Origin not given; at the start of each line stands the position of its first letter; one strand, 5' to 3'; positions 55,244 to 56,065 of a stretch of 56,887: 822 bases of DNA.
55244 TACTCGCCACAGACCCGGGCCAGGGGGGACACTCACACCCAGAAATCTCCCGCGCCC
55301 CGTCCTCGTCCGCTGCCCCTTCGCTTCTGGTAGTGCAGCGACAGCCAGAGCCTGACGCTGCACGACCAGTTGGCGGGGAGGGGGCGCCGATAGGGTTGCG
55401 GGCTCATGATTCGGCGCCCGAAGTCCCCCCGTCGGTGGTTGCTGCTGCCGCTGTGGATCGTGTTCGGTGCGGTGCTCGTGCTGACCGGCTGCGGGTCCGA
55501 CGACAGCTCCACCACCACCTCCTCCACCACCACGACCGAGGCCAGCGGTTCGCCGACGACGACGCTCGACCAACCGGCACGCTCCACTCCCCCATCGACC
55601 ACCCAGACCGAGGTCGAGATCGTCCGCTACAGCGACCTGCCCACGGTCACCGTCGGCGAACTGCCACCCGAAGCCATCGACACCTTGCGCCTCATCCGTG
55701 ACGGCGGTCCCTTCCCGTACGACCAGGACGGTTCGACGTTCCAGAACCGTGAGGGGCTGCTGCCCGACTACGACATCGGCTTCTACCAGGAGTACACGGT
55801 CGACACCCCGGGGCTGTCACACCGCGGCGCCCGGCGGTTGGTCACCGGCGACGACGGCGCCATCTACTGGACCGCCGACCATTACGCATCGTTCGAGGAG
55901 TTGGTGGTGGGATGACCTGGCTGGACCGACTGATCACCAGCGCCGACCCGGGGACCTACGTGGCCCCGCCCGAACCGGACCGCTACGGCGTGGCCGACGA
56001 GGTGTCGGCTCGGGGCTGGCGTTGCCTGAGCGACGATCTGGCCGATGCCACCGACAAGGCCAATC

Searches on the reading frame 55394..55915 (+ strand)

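Call 60: search_protein_families(library=pfam, proteins=[window:55394-55915:+], max_evalue=0.001)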
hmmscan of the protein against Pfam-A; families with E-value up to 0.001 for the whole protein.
window:55394-55915:+ (173 aa): 2 families
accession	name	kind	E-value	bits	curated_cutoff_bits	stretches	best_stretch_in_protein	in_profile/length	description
PF00545.25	Ribonuclease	-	8.3e-21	74.8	24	1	81-169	9-96/98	ribonuclease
PF21827.1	New_glue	-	9.9e-05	22.5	31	1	16-72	5-59/94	New glue protein family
